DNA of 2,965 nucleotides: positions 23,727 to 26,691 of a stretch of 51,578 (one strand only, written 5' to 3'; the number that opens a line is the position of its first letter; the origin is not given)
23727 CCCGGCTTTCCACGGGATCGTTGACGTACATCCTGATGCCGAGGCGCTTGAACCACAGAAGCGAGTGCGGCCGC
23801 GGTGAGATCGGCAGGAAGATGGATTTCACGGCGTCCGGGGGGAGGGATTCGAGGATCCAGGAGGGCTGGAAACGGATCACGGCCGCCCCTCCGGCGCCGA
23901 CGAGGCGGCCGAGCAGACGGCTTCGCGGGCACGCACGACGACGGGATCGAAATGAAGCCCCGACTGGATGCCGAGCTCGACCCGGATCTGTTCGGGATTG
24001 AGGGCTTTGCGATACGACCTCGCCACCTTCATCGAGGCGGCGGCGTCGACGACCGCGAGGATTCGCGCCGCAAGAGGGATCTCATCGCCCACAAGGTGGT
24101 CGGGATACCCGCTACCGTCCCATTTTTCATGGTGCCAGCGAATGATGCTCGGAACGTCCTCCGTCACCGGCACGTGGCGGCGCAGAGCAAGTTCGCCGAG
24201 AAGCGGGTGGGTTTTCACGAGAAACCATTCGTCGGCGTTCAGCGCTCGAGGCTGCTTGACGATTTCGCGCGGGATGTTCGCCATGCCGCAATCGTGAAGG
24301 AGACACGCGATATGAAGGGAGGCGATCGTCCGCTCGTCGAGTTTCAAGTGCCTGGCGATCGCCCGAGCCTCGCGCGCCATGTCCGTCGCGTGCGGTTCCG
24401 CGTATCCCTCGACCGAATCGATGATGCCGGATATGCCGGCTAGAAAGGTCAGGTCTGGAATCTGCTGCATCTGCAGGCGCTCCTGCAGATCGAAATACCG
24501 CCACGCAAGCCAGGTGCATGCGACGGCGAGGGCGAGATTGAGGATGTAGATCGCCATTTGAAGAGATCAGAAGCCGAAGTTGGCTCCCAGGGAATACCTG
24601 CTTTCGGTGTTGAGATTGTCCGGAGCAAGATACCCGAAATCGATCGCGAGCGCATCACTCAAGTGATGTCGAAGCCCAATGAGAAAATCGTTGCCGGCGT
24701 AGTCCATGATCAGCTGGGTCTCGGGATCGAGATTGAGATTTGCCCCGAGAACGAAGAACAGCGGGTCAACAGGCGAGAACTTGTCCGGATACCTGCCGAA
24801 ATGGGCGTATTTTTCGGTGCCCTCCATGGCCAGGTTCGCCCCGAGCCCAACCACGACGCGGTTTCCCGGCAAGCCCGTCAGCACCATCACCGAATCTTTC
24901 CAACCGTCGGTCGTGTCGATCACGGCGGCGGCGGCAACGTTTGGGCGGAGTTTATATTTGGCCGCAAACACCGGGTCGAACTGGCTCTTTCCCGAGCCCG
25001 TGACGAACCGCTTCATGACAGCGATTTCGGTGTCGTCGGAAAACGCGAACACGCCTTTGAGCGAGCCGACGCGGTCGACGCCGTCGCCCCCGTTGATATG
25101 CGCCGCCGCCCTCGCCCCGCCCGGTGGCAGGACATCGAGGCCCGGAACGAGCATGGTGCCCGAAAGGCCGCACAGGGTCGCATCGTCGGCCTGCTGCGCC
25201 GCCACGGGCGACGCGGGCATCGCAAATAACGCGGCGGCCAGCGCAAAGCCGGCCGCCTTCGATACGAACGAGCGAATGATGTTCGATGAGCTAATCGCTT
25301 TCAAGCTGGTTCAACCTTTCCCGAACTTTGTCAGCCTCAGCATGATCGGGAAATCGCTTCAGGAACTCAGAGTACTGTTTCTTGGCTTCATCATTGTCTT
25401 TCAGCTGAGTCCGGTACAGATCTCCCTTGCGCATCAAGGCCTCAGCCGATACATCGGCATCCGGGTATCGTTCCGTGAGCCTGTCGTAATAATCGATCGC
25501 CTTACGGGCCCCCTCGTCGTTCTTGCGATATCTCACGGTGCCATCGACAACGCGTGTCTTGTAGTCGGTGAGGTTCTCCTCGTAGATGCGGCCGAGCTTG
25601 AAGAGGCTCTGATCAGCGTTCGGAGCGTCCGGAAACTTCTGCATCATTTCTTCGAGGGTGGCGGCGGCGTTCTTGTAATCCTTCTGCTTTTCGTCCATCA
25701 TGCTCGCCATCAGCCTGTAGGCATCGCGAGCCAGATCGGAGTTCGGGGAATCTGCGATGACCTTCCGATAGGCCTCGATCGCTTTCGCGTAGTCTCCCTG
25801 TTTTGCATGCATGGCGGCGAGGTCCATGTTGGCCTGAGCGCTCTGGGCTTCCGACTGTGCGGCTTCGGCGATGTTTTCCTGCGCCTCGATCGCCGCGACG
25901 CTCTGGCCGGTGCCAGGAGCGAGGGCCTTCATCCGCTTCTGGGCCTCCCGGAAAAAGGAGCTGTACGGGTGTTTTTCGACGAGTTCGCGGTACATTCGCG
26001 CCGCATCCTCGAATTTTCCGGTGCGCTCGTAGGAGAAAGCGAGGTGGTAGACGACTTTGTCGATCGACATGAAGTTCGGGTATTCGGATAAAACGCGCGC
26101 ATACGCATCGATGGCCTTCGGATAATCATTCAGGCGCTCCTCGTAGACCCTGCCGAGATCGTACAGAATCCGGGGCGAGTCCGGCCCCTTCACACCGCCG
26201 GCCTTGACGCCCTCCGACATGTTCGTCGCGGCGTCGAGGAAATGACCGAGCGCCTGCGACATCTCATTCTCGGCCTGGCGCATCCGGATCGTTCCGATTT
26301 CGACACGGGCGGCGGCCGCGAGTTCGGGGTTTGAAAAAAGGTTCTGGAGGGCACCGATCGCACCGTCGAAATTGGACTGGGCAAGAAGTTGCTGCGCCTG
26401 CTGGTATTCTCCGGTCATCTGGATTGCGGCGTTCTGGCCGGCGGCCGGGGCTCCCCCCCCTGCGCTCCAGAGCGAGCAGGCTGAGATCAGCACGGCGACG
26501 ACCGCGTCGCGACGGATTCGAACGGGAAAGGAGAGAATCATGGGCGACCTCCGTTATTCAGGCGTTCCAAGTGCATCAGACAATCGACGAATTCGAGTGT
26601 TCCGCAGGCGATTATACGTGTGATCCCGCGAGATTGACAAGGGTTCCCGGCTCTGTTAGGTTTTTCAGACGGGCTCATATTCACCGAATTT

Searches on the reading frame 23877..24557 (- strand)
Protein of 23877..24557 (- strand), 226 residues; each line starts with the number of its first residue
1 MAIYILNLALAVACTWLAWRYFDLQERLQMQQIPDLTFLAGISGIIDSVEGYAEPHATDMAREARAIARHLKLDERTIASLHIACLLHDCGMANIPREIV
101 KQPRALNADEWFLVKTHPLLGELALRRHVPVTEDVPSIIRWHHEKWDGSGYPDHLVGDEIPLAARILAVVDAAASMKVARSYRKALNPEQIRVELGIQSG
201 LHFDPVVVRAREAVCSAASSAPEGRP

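Call 60: search_protein_families(library=ncbifam, proteins=[window:23877-24557:-], max_evalue=0.001)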
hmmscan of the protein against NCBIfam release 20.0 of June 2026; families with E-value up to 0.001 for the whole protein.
window:23877-24557:- (226 aa): 1 family
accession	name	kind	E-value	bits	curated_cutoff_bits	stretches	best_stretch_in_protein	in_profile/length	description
NF053512.1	nitric_RR_NosR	exception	4.7e-33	114.8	400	1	40-220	179-359/422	response regulator c-di-GMP phosphodiesterase, NosR family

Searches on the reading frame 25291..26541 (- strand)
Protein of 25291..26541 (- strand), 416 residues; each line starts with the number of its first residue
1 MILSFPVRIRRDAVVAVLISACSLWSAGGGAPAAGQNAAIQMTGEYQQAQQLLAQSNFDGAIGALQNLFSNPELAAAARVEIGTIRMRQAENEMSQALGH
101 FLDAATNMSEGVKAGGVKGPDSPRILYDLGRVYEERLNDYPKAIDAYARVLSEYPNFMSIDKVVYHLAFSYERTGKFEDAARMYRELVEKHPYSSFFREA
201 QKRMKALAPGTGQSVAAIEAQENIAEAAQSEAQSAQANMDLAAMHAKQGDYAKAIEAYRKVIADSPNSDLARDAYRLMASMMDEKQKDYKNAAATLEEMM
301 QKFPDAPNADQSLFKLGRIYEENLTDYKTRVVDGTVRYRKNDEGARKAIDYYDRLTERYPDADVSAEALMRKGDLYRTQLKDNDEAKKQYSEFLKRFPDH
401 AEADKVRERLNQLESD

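Call 60: search_protein_families(library=ncbifam, proteins=[window:25291-26541:-], max_evalue=0.001)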
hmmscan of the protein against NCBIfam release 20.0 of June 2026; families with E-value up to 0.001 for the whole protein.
window:25291-26541:- (416 aa): 14 families
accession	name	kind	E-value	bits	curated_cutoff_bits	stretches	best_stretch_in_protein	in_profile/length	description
TIGR02795.1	tol_pal_ybgF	equivalog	1e-30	106.8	90.1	3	237-323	4-89/119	tol-pal system protein YbgF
TIGR03302.1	OM_YfiO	subfamily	4.3e-24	85.3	81.4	3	227-368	25-154/239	outer membrane protein assembly factor BamD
NF052312.1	T9SS_PorW_SprE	equivalog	1.1e-19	70.5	250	2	126-196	548-618/716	type IX secretion system periplasmic lipoprotein PorW/SprE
NF040959.1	MamA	equivalog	9.4e-14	51.3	200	2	212-322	51-151/204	magnetosome protein MamA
NF008068.0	PRK10803.1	equivalog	3.6e-11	43.5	383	1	214-347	119-255/263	cell division protein CpoB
NF053852.1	vesicle_Bd0635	exception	1e-10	41.6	250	1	124-207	139-221/223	CpoB-like predatory vesicle lipoprotein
NF047507.1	TPR_BatC_Lepto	exception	1e-10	41.5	175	0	345-413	74-142/214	TPR repeat-containing protein BatC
TIGR02917.1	PEP_TPR_lipo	equivalog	1.6e-10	39.5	312.2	1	132-310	65-672/899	XrtA/PEP-CTERM system TPR-repeat protein PrsT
NF008757.0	PRK11788.1-5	equivalog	1.2e-07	31.3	363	1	217-308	196-284/388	lipopolysaccharide assembly protein LapB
NF008755.0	PRK11788.1-3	equivalog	1.8e-07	30.8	430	1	218-305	197-281/388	lipopolysaccharide assembly protein LapB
NF008753.0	PRK11788.1-1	equivalog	8.1e-06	25.2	395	0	220-287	199-264/389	lipopolysaccharide assembly protein LapB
NF033762.1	social_mot_Tgl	equivalog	0.00017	21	225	0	162-265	32-130/252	social motility TPR repeat lipoprotein Tgl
NF052230.1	T9SS_PorE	exception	0.00025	19.5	600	0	174-282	31-138/648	PorE family type IX secretion system protein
NF002725.1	PRK02603.1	equivalog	0.00031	20.8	143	0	95-176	45-121/173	photosystem I assembly protein Ycf3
